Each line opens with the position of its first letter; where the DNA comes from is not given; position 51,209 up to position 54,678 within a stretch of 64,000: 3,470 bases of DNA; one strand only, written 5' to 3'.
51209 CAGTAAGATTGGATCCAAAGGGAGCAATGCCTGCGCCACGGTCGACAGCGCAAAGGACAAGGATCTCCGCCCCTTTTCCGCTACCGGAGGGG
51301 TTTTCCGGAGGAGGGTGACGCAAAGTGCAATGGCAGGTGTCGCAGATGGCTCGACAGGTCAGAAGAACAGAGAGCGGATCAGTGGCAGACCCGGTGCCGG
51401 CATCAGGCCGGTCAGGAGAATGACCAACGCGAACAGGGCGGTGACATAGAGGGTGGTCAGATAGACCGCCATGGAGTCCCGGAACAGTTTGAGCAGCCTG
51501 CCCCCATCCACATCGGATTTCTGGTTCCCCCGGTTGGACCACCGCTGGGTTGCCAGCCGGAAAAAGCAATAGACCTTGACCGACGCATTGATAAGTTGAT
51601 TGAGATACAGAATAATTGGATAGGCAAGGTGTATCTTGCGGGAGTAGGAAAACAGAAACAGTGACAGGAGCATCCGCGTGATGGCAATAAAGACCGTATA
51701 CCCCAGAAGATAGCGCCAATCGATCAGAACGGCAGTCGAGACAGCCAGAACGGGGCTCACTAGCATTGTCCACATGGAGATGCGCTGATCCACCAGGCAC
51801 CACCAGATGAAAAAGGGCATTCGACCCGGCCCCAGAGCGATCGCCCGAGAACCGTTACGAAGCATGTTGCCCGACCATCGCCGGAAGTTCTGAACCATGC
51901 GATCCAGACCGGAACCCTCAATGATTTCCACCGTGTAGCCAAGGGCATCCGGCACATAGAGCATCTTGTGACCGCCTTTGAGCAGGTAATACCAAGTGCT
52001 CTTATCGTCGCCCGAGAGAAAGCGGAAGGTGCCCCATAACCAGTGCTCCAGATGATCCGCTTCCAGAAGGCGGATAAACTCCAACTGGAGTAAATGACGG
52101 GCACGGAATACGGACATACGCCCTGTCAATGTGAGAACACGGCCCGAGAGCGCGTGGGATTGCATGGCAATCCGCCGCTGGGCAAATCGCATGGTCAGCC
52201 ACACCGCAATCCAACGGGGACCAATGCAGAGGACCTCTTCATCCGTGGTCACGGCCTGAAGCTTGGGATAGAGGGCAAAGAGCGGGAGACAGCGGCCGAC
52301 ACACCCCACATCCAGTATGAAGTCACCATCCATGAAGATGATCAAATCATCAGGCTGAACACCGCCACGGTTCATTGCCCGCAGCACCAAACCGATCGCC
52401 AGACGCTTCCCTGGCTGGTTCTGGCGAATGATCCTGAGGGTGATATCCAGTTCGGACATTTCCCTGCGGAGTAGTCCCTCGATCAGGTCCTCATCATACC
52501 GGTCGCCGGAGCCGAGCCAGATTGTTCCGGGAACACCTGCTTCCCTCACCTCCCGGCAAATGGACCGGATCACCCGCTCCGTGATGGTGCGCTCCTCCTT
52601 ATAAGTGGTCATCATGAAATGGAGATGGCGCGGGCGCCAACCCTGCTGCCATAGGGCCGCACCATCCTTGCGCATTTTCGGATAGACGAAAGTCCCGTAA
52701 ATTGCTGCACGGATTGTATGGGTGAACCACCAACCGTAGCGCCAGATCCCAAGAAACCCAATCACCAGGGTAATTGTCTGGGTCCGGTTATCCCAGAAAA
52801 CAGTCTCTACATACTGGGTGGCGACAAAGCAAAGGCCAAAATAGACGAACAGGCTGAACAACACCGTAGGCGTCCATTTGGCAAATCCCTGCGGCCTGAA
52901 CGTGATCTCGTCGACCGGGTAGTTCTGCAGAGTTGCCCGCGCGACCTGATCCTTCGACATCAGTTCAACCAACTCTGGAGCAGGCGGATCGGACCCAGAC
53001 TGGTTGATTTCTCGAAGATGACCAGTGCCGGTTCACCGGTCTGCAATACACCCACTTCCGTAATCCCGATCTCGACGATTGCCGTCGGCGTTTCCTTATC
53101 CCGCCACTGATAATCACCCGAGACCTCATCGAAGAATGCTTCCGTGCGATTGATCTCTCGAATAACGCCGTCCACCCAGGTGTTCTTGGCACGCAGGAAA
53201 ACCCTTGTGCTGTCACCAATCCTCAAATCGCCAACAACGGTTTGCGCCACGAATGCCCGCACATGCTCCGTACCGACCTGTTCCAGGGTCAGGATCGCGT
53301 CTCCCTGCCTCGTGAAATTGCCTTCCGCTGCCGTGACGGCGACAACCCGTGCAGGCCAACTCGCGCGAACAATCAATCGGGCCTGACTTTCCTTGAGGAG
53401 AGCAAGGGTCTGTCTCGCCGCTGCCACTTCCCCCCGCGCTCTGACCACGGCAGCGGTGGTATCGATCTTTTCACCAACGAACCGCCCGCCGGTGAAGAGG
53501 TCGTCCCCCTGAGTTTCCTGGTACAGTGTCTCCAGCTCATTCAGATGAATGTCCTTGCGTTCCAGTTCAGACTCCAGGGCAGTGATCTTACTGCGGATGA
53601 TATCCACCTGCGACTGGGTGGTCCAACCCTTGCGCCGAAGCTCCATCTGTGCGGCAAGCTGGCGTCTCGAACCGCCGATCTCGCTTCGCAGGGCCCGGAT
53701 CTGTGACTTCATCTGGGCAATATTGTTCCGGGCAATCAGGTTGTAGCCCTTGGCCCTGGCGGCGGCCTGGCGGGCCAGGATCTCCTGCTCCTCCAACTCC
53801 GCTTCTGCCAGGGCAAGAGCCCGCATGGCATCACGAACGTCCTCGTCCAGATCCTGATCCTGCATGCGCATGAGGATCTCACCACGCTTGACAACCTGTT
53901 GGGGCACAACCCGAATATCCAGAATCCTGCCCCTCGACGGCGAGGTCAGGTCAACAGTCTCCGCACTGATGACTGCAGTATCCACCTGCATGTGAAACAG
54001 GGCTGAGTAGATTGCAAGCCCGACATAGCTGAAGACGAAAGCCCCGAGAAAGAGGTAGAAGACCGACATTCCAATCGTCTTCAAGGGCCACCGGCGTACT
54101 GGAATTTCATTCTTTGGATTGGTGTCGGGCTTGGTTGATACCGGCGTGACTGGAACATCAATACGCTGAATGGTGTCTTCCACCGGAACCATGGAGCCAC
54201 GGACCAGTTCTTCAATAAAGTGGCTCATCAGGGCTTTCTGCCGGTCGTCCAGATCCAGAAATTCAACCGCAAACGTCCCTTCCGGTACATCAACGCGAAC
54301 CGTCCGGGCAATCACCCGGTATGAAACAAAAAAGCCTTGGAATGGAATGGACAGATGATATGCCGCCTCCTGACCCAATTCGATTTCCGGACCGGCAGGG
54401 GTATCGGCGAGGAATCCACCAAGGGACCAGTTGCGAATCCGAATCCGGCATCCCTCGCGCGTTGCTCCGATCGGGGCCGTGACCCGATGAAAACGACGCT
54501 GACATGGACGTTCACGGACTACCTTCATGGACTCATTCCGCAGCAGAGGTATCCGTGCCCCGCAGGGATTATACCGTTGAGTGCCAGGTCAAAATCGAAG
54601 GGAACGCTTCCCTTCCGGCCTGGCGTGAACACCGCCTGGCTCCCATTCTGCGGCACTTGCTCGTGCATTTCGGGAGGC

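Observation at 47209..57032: Compact alginate-like exopolysaccharide locus (algD divergent from nudix-alg44-alg8-algX/J-algK-algI) in an alphaproteobacterial-type genome, lacking algE/G/L/A in this window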

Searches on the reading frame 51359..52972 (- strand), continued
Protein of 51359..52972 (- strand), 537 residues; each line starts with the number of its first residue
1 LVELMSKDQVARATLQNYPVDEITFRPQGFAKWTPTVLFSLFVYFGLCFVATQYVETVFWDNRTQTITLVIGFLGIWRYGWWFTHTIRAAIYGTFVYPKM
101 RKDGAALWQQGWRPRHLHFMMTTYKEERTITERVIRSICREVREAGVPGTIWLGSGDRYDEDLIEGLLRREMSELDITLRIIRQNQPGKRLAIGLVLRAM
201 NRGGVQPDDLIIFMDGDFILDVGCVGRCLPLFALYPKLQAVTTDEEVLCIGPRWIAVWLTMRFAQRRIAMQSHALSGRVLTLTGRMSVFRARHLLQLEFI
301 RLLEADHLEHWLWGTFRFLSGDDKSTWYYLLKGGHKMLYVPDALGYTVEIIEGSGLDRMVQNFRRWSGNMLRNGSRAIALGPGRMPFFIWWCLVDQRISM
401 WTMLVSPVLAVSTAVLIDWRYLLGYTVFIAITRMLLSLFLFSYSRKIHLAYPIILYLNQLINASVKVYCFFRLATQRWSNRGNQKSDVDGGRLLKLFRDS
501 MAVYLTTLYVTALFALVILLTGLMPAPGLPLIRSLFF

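Call 74: search_protein_families(library=pfam, proteins=[P0361, P0366, P0367, P0368, P0374, P0375, P0389, P0362], max_evalue=0.001)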
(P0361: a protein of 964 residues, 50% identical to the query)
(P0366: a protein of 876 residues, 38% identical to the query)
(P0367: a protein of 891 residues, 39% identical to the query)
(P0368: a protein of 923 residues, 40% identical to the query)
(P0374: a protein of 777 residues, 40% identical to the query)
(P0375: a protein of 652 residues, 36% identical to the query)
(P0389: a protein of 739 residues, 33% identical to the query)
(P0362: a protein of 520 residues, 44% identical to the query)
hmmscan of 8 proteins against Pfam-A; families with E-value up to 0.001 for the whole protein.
P0361 (964 aa): 2 families
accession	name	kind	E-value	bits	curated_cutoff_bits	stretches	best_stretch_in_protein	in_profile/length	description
PF13641.12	Glyco_tranf_2_3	-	1.8e-29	103.8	27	1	94-351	1-230/230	Glycosyltransferase like family 2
PF13632.12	Glyco_trans_2_3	-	2.4e-08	34.5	27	1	191-417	2-193/198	Glycosyl transferase family group 2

P0366 (876 aa): 2 families
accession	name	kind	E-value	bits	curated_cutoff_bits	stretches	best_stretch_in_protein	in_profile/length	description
PF13641.12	Glyco_tranf_2_3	-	5.2e-34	118.7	27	1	118-372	1-229/230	Glycosyltransferase like family 2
PF13632.12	Glyco_trans_2_3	-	1.7e-13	51.3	27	1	213-426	1-183/198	Glycosyl transferase family group 2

P0367 (891 aa): 2 families
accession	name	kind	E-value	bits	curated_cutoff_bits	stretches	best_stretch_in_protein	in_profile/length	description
PF13641.12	Glyco_tranf_2_3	-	8.8e-35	121.2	27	1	101-355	1-229/230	Glycosyltransferase like family 2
PF12708.12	Pect-lyase_RHGA_epim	-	0.00011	22.5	27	1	529-589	15-77/213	Rhamnogalacturonase A/epimerase, pectate lyase-like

P0368 (923 aa): 1 family
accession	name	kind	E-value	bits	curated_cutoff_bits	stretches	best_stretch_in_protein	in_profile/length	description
PF13641.12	Glyco_tranf_2_3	-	8.9e-37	127.7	27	1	95-347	2-229/230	Glycosyltransferase like family 2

P0374 (777 aa): 4 families
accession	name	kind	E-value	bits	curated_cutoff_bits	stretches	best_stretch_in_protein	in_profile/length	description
PF21294.4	Polysacc_lyase_14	-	9.5e-58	195.9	27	1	569-765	4-215/215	Polysaccharide lyase 14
PF13641.12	Glyco_tranf_2_3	-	1.7e-34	120.2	27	1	96-350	1-230/230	Glycosyltransferase like family 2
PF13632.12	Glyco_trans_2_3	-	6.8e-09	36.3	27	1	192-407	2-187/198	Glycosyl transferase family group 2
PF00535.33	Glycos_transf_2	-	4.4e-06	27.2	23.3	1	101-214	3-104/168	Glycosyl transferase family 2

P0375 (652 aa): 1 family
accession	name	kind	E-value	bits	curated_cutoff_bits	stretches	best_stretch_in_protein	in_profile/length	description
PF13641.12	Glyco_tranf_2_3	-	2.5e-27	96.8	27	1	96-351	2-229/230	Glycosyltransferase like family 2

P0389 (739 aa): 3 families
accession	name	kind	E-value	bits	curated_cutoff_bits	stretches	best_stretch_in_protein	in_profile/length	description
PF13641.12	Glyco_tranf_2_3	-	5.8e-30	105.4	27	1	91-345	1-228/230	Glycosyltransferase like family 2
PF13632.12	Glyco_trans_2_3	-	8.9e-12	45.7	27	1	189-401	3-189/198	Glycosyl transferase family group 2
PF00535.33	Glycos_transf_2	-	3.2e-06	27.6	23.3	1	96-273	2-165/168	Glycosyl transferase family 2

P0362 (520 aa): 1 family
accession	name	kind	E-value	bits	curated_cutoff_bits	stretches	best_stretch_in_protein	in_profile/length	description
PF13641.12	Glyco_tranf_2_3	-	7.3e-24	85.5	27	1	111-359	7-230/230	Glycosyltransferase like family 2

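Call 95: find_encoding_contigs(protein=P0242, flank=2000, max_places=2)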
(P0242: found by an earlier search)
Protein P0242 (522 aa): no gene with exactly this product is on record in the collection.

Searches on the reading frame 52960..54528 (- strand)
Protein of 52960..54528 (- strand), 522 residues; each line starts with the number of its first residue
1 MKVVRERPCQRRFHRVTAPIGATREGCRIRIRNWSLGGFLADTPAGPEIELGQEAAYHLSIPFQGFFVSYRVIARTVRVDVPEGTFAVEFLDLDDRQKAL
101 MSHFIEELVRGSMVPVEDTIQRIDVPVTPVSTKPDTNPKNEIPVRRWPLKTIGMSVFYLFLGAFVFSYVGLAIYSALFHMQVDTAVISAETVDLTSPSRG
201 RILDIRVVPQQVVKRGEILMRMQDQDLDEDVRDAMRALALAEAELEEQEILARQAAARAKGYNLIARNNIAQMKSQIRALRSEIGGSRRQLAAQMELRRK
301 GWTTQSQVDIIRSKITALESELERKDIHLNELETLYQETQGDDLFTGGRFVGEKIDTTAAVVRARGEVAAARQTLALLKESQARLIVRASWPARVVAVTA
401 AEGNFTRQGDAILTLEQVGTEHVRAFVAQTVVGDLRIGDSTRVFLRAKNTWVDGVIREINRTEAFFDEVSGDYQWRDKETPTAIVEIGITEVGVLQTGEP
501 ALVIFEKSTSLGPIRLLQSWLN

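Call 4: search_protein_families(library=pfam, proteins=[window:52960-54528:-], max_evalue=0.01)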
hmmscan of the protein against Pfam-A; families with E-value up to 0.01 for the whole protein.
window:52960-54528:- (522 aa): 4 families
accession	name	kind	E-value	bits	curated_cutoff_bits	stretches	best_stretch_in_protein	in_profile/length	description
PF13437.12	HlyD_3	-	1.2e-11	45.7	22.2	1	387-462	2-79/106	HlyD family secretion protein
PF07238.19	PilZ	-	1e-06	29.5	22.5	1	11-106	3-101/102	PilZ domain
PF13533.13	Biotin_lipoyl_2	-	0.00088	19.5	29.8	0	194-221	3-30/32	Biotin-lipoyl like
PF16576.10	HlyD_D23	-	0.0045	16.7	30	0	191-260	19-87/214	Barrel-sandwich domain of CusB or HlyD membrane-fusion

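Call 5: search_protein_families(library=ncbifam, proteins=[window:52960-54528:-], max_evalue=0.01)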
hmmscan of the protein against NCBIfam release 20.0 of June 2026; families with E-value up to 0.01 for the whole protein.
window:52960-54528:- (522 aa): 10 families
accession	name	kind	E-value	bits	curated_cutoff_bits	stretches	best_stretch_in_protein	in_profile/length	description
NF007785.0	PRK10476.1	equivalog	5.6e-13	48.4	376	1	175-450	32-275/347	multidrug transporter subunit MdtN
TIGR00998.1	8a0101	subfamily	1.9e-12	46.8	390.8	1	179-462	30-284/334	EmrA/EmrK family multidrug efflux transporter periplasmic adaptor subunit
TIGR03794.1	NHLM_micro_HlyD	equivalog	1.5e-10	40.6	156.2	1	188-420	55-289/421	NHLP bacteriocin system secretion protein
TIGR01730.1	RND_mfp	subfamily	1.5e-10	40.5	94.9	2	188-292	23-126/322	efflux RND transporter periplasmic adaptor subunit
TIGR01843.1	type_I_hlyD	subfamily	2.3e-05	23.6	208.65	2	268-449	157-337/422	HlyD family type I secretion periplasmic adaptor subunit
NF007850.1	PRK10559.1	equivalog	4.1e-05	22.8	400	1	185-299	34-147/303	p-hydroxybenzoic acid efflux pump subunit AaeA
TIGR00999.1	8a0102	subfamily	5.6e-05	22.4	319.3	1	358-460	64-168/271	CzcB/NccB family metal efflux transporter periplasmic adaptor subunit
NF047903.1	MmDecMmdC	equivalog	0.00011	22.6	200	0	188-229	62-101/132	methylmalonyl-CoA decarboxylase subunit gamma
NF011715.0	PRK15136.1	equivalog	0.00029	19.6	563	1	156-259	29-129/390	multidrug efflux MFS transporter periplasmic adaptor subunit EmrA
TIGR01108.1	oadA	equivalog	0.0043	15.6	756.5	0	358-431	491-565/582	sodium-extruding oxaloacetate decarboxylase subunit alpha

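Call 8: search_solved_structures(query=window:52960-54528:-, max_evalue=1, show_alignments=2)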
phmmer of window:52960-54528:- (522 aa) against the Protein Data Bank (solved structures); distinct sequences matched with E-value up to 1: 7.
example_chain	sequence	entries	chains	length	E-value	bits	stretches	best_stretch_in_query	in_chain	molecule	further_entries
4rt1_A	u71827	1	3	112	0.0051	18.9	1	9-111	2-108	Alginate biosynthesis protein Alg44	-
4xrn_A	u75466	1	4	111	0.0064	18.5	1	10-110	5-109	Alginate biosynthesis protein Alg44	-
4rt0_A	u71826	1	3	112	0.0072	18.4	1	9-111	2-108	Alginate biosynthesis protein Alg44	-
4gkw_A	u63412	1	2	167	0.079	14.9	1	226-332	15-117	Spindle assembly abnormal protein 6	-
4dk1_A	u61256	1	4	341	0.3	13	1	185-272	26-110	Putative MacA, Multidrug resistance protein mexA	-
8zar_A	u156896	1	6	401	0.42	12.5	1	147-260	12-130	Multidrug export protein EmrA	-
4l8j_A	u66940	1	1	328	0.48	12.3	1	187-266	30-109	Putative efflux transporter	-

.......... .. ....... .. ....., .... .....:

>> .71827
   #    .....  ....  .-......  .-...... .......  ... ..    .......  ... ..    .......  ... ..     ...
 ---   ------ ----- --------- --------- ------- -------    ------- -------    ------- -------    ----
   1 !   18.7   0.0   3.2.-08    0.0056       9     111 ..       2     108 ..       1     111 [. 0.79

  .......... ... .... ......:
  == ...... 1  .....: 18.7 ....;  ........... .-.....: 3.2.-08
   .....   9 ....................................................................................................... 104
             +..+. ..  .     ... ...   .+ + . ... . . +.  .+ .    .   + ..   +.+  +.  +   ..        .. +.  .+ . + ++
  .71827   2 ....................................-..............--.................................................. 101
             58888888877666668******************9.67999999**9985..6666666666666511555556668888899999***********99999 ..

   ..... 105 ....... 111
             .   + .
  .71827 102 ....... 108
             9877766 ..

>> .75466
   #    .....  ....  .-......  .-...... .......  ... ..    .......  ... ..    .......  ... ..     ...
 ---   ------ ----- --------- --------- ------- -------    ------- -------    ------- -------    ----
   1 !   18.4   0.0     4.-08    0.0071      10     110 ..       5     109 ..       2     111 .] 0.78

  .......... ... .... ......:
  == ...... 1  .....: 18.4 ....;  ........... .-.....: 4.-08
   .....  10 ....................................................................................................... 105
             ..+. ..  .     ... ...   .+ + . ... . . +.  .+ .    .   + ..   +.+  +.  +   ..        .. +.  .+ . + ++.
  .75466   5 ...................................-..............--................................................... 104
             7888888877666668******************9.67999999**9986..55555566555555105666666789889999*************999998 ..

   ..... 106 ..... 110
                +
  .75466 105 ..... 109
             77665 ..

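Call 83: search_solved_structures(query=A4, max_evalue=0.01, show_alignments=0)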
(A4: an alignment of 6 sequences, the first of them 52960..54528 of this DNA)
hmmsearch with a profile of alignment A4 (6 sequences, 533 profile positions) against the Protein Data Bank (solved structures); distinct sequences matched with E-value up to 0.01: 38.
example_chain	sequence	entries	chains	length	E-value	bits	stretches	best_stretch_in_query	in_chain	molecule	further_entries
4tko_B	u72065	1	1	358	5.3e-13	51.6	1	189-465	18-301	EmrA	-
8dck_C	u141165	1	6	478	2.2e-09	39.7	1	270-447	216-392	Membrane fusion protein (MFP) family protein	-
3lnn_A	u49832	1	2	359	5.7e-09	38.3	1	189-293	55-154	Membrane fusion protein (MFP) heavy metal cation efflux ZneB (CzcB-like)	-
6vej_P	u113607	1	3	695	1.4e-08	37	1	198-319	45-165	Probable Resistance-Nodulation-Cell Division (RND) efflux membrane fusion protein,Probable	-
9j3d_D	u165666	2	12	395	1.9e-07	33.3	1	191-292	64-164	RND efflux system, MexC-like protein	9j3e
8hz4_E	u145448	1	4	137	2.7e-07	32.8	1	186-232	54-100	Biotin carboxylase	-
4kks_A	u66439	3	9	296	2.3e-06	29.7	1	387-460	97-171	Membrane fusion protein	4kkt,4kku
4dk0_A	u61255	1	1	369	2.7e-06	29.5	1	186-255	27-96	Putative MacA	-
7b9k_A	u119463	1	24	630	6.6e-06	28.2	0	325-420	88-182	Dihydrolipoyllysine-residue acetyltransferase component of pyruvate dehydrogenase complex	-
4l8j_A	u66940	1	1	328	1.2e-05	27.4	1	189-274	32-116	Putative efflux transporter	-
5nen_A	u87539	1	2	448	1.3e-05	27.2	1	185-239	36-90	Lipase C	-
3fpp_A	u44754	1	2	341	1.8e-05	26.8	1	316-444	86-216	Macrolide-specific efflux protein macA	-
4dk1_A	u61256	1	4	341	1.9e-05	26.7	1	186-263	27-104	Putative MacA, Multidrug resistance protein mexA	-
5c21_A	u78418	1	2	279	2.1e-05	26.5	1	269-426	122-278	Chromosomal hemolysin D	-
5nik_D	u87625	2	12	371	2.4e-05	26.4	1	312-445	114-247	Macrolide export protein MacA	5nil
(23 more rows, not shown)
